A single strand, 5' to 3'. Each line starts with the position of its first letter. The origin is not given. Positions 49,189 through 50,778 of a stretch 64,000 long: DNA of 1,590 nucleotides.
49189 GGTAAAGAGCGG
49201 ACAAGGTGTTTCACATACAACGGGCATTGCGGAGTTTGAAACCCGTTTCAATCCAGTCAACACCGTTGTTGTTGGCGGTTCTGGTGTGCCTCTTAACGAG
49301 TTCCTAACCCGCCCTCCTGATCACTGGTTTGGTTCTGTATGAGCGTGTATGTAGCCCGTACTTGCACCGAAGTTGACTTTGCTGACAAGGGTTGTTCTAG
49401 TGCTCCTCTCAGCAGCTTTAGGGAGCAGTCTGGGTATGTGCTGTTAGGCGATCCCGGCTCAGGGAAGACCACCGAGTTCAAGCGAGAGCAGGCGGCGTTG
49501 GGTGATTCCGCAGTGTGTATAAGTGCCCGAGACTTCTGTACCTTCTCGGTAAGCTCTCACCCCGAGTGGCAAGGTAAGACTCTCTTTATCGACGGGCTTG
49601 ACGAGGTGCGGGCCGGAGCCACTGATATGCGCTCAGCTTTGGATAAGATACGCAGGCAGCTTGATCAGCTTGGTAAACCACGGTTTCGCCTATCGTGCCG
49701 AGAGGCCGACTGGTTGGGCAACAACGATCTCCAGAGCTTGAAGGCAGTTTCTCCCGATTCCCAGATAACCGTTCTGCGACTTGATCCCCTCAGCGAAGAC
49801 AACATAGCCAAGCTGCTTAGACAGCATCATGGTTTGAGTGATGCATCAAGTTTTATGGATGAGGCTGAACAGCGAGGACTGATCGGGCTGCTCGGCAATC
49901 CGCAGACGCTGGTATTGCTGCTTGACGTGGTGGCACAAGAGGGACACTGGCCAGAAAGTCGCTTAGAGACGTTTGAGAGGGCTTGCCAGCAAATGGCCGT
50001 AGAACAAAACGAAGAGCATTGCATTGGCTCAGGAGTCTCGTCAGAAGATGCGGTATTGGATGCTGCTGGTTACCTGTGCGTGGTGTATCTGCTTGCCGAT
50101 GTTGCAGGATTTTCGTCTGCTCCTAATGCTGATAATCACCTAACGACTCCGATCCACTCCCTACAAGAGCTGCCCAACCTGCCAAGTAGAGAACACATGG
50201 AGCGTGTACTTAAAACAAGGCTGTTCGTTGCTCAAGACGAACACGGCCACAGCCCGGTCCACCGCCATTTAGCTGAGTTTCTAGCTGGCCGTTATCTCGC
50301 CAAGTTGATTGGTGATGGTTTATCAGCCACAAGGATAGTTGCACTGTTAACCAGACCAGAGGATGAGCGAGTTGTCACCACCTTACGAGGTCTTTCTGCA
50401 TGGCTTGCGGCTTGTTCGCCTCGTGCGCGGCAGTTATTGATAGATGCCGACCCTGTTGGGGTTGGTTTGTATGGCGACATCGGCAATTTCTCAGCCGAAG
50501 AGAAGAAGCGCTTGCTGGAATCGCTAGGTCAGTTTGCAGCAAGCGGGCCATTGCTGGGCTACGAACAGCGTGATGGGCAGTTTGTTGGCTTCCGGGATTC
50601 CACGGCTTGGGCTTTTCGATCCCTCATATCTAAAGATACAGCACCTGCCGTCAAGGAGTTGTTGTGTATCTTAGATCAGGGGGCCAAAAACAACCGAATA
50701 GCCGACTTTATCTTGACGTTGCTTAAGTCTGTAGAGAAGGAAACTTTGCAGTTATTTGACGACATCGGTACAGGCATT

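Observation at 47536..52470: Accessory island between the acyl-CoA synthetase and fumarase genes: low-GC Orc/Cdc6-like ATPase, nuclease-core remnant and NACHT/STAND NTPase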

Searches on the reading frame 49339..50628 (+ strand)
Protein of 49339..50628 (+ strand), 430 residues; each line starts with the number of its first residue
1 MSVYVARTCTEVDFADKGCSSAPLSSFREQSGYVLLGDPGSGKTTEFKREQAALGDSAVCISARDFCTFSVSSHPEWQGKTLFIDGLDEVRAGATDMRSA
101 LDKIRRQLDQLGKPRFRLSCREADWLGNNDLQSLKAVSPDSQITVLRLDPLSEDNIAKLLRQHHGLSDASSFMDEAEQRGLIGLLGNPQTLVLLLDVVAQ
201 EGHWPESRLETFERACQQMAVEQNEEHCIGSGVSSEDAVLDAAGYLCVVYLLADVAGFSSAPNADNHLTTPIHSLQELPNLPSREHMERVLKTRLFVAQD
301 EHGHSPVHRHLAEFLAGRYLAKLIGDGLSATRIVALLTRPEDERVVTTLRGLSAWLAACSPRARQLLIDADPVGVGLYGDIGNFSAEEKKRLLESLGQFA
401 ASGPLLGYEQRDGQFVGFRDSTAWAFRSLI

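Call 107: predict_structure(alignment_id=A4)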
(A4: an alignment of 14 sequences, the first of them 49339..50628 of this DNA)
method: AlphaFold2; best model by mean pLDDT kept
length: 430 residues; sequences in the alignment: 14
mean_pLDDT: 72.7   pTM: 0.72
mean pLDDT of the five models: 72.7, 69.3, 67.4, 62.3, 57.3
residues with pLDDT >= 90: 78; 70-90: 185; 50-70: 103; < 50: 64
segments of 3 or more residues with pLDDT < 50: 15-17, 35-42, 92-98, 121-130, 226-231, 404-427
pLDDT, mean of each block of 10 residues (from residue 1): 60 54 67 47 56 79 77 83 66 49 72 63 42 54 63 86 78 90 81 88 87 91 56 76 93 81 62 73 86 79 76 94 94 88 76 93 93 79 88 84 47 32 47
secondary structure, 60 per line:
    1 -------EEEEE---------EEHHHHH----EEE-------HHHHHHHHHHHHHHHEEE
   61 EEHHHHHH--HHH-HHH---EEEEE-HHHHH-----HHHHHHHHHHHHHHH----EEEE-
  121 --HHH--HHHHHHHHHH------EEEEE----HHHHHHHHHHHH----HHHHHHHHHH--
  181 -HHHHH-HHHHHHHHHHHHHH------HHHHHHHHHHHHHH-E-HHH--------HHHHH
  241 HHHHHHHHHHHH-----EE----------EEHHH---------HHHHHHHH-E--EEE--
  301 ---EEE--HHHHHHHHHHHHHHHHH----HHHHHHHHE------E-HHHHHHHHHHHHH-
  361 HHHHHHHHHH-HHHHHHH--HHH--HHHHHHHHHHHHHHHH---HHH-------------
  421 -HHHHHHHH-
elements in order: E8-12 H24-28 E33-35 H43-57 E58-62 H63-68 E81-85 H87-91 H97-111 E116-119 H128-137 E144-148 H153-164 H169-178 H182-186 H188-201 H208-221 H236-252 H284-291 E296-298 E304-306 H309-325 H330-337 H347-359 H361-370 H372-378 H386-401 H422-429

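Call 111: fold_search(model_id=the predicted structure, library=pdb)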
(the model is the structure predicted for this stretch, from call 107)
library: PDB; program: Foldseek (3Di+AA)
matches with E <= 10: 1167; with E <= 0.001: 56
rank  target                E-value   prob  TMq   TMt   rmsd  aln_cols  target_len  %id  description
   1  5irm_C                7.3e-10  1.00  0.60  0.37   8.7       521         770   14  Crystal structure of rabbit NOD2 in an ADP-bound state (Crystal form2) (released 2016-06-29)
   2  4kxf_D                1.4e-09  1.00  0.58  0.31  10.1       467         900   15  Crystal structure of NLRC4 reveals its autoinhibition mechanism (released 2013-07-24)
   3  4kxf_B                2.0e-09  1.00  0.59  0.31   8.9       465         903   14  Crystal structure of NLRC4 reveals its autoinhibition mechanism (released 2013-07-24)
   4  5irm_A                2.3e-09  1.00  0.57  0.35   8.0       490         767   15  Crystal structure of rabbit NOD2 in an ADP-bound state (Crystal form2) (released 2016-06-29)
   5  4kxf_H                2.4e-09  1.00  0.58  0.31   8.8       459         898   14  Crystal structure of NLRC4 reveals its autoinhibition mechanism (released 2013-07-24)
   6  4kxf_L                2.5e-09  1.00  0.58  0.31  10.1       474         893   14  Crystal structure of NLRC4 reveals its autoinhibition mechanism (released 2013-07-24)
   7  4kxf_K                2.6e-09  1.00  0.59  0.31  10.1       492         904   13  Crystal structure of NLRC4 reveals its autoinhibition mechanism (released 2013-07-24)
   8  4kxf_F                2.8e-09  1.00  0.59  0.31  10.6       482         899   14  Crystal structure of NLRC4 reveals its autoinhibition mechanism (released 2013-07-24)
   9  4kxf_N                2.9e-09  1.00  0.58  0.31   9.4       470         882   14  Crystal structure of NLRC4 reveals its autoinhibition mechanism (released 2013-07-24)
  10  8fvu_B                6.3e-09  1.00  0.34  0.19  15.4       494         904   13  Cryo-EM structure of human Needle/NAIP/NLRC4 (R288A) (released 2024-01-03)
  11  5irl                  1.1e-08  1.00  0.56  0.34   7.7       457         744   16  Crystal structure of rabbit NOD2 SER mutant in an ADP-bound state (released 2016-06-29)
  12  8fw2_A                1.2e-08  1.00  0.33  0.18  14.2       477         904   14  Cryo-EM structure of full-length human NLRC4 inflammasome with C11 symmetry (released 2024-01-03)
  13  4kxf_P                1.6e-08  1.00  0.58  0.31   8.8       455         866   14  Crystal structure of NLRC4 reveals its autoinhibition mechanism (released 2013-07-24)
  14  8fvu_A                5.1e-08  1.00  0.34  0.14  14.4       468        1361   13  Cryo-EM structure of human Needle/NAIP/NLRC4 (R288A) (released 2024-01-03)
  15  8ri2                  5.4e-08  1.00  0.56  0.50   8.7       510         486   12  Crystal structure of NLRP3 in complex with inhibitor NP3-562 (released 2024-01-17)
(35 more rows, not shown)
